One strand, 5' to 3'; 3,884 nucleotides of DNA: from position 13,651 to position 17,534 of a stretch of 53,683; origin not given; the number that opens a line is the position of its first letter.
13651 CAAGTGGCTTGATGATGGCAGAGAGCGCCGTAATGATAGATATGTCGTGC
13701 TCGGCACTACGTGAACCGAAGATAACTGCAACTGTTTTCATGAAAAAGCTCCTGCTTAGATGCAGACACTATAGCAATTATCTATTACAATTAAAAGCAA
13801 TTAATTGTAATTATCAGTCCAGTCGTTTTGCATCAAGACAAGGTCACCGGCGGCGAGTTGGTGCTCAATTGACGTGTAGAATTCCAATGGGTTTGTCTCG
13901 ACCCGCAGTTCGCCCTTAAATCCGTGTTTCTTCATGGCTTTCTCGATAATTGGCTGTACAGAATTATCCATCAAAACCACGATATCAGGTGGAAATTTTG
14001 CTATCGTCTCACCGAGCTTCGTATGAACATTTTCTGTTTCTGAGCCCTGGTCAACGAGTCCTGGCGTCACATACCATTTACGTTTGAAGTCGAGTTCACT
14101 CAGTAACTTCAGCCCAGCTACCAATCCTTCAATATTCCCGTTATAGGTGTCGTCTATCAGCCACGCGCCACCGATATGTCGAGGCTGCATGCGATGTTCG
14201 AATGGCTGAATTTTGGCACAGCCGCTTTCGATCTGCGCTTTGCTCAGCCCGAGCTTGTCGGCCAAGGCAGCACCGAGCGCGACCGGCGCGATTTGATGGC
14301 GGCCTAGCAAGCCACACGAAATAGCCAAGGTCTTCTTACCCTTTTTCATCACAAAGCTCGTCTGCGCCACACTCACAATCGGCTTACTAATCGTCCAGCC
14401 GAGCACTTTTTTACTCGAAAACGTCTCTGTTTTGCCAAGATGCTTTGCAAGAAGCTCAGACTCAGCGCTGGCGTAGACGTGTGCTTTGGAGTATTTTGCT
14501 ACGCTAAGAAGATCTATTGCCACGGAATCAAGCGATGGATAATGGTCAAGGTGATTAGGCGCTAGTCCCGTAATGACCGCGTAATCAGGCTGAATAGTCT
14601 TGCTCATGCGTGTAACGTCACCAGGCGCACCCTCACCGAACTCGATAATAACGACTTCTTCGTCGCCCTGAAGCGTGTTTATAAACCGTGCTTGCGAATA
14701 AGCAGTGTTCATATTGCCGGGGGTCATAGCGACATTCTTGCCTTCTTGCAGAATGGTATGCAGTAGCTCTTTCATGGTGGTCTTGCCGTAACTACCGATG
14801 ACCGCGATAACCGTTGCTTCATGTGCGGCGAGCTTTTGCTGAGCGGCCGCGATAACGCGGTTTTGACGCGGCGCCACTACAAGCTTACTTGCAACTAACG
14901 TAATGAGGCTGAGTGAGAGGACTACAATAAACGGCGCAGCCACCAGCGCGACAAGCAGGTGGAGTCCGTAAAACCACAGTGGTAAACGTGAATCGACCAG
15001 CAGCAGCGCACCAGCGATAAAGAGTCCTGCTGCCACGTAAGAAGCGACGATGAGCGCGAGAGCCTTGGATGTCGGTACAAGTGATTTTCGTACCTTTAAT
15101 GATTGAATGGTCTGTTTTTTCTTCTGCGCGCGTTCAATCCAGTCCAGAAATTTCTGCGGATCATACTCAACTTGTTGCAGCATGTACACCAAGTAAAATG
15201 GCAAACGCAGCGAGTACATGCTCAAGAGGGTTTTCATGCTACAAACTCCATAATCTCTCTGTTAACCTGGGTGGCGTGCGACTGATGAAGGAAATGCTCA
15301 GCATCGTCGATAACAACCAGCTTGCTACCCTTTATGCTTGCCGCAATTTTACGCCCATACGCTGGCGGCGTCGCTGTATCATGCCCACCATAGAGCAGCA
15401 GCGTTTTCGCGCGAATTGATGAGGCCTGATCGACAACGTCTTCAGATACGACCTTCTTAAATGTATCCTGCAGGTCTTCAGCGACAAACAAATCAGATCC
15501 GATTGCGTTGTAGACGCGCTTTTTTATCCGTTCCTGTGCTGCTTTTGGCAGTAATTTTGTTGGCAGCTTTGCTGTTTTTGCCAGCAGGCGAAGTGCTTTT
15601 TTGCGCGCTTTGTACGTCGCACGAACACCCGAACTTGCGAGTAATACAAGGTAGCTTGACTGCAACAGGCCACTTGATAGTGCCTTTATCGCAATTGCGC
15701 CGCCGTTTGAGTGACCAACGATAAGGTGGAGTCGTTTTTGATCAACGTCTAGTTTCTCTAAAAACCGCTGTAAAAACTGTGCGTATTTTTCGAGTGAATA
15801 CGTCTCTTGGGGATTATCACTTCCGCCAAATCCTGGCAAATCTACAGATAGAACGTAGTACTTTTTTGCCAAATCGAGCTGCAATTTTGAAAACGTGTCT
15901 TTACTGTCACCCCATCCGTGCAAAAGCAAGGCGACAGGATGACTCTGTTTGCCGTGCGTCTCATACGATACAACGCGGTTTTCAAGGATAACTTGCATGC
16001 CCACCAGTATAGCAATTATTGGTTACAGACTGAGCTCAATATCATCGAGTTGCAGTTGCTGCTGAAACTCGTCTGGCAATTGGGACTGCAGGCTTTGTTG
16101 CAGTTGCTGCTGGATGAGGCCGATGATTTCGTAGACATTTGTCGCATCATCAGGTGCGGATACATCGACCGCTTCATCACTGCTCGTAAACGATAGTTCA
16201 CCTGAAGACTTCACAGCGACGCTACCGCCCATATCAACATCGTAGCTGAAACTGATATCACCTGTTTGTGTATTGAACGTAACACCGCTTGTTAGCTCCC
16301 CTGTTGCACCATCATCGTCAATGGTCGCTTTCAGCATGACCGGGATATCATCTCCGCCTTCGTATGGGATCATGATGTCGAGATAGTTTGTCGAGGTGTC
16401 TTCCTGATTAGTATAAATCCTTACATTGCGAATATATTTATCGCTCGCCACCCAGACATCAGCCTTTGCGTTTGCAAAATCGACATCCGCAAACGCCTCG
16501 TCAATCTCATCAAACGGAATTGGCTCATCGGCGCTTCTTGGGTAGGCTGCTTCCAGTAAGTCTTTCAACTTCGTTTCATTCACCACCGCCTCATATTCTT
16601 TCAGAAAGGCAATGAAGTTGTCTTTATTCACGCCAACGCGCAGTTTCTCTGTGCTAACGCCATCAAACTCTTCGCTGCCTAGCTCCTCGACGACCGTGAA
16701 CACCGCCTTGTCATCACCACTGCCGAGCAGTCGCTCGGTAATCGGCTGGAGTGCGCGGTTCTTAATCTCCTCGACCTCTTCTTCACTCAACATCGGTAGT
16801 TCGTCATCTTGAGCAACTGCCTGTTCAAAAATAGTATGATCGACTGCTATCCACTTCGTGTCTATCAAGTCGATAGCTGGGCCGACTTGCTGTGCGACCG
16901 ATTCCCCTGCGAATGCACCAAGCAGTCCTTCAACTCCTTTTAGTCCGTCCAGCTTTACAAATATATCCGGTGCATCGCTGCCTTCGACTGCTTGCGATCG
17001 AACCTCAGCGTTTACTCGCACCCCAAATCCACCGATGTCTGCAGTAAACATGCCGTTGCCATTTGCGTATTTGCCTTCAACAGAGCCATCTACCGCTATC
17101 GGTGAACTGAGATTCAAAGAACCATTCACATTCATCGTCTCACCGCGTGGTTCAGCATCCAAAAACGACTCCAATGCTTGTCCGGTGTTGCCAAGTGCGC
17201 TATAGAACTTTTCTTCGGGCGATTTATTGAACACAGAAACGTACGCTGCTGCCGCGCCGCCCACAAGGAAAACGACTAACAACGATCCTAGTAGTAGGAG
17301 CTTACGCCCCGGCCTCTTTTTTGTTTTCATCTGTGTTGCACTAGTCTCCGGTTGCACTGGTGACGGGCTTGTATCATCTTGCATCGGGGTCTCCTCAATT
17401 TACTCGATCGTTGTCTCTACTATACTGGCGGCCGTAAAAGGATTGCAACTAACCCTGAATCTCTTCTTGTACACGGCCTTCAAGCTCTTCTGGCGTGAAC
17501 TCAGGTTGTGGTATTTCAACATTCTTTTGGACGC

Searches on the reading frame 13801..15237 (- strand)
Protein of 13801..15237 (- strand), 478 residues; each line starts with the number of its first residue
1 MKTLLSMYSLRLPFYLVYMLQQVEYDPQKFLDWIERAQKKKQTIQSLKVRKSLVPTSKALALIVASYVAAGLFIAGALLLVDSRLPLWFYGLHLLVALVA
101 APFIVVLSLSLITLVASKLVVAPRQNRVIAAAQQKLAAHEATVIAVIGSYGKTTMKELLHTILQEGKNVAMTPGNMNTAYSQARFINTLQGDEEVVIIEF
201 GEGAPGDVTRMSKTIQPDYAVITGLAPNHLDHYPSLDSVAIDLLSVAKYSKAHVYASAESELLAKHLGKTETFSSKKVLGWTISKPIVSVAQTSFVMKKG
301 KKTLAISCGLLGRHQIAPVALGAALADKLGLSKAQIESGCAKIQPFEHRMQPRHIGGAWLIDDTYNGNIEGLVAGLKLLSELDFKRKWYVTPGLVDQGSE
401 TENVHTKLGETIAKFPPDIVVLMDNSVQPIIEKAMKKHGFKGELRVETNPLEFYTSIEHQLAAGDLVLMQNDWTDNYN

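Call 21: search_protein_families(library=pfam, proteins=[window:13801-15237:-], max_evalue=0.001)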
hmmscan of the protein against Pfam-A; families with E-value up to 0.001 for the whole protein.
window:13801-15237:- (478 aa): 2 families
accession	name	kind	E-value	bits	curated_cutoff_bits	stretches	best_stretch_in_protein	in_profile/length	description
PF08245.18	Mur_ligase_M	-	2e-19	70.8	24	1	148-324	3-198/200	Mur ligase middle domain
PF02875.26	Mur_ligase_C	-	3.7e-07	31.5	28.4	1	348-469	1-123/127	Mur ligase, glutamate ligase domain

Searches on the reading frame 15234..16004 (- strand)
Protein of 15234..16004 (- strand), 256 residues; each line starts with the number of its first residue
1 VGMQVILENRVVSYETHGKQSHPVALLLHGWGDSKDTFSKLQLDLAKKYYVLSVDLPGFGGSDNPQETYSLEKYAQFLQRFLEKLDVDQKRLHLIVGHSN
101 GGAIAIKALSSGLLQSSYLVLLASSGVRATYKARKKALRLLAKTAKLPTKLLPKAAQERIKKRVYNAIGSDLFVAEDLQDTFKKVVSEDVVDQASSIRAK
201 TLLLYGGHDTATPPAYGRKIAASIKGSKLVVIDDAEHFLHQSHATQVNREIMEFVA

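Call 21: search_protein_families(library=pfam, proteins=[window:15234-16004:-], max_evalue=0.001)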
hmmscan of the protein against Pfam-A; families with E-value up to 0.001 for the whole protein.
window:15234-16004:- (256 aa): 6 families
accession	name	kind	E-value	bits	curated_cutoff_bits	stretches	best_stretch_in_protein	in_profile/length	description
PF00561.26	Abhydrolase_1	-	4.7e-23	82.5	25.8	2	26-109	4-87/245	alpha/beta hydrolase fold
PF12697.13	Abhydrolase_6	-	1.5e-19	71.9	26.3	1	26-249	2-216/217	Alpha/beta hydrolase family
PF12146.15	Hydrolase_4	-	4e-17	62.7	27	1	23-240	5-235/239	Serine aminopeptidase, S33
PF08386.16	Abhydrolase_4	-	3.3e-05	24.4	21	1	195-255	33-91/103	TAP-like protein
PF03959.19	FSH1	-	0.00011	22.3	21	0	62-241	76-203/211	Serine hydrolase (FSH1)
PF10230.15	LIDHydrolase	-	0.00017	21.9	27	0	39-111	23-104/262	Lipid-droplet associated hydrolase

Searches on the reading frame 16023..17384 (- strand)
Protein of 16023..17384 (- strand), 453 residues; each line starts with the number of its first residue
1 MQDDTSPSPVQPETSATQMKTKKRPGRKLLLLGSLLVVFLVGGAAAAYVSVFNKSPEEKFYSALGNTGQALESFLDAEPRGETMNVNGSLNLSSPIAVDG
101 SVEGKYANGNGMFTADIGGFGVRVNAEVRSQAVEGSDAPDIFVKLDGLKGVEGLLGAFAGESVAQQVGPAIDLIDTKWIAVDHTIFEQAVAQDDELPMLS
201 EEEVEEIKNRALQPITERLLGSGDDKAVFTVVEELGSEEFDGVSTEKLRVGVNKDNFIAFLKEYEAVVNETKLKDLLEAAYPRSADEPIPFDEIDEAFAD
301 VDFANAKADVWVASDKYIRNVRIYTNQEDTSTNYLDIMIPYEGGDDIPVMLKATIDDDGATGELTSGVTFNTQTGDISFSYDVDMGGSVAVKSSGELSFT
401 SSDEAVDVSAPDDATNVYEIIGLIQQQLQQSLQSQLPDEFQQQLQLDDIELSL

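Call 21: search_protein_families(library=pfam, proteins=[window:16023-17384:-], max_evalue=0.001)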
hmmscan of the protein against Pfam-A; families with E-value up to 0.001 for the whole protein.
window:16023-17384:- (453 aa): 0 families

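Call 36: search_protein_families(library=pfam, proteins=[window:16023-17384:-], max_evalue=1)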
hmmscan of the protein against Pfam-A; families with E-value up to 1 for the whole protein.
window:16023-17384:- (453 aa): 1 family
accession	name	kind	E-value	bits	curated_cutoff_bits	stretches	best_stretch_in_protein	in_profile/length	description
PF10814.13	CwsA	-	0.21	12.3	26.7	1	13-58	76-120/134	Cell wall synthesis protein CwsA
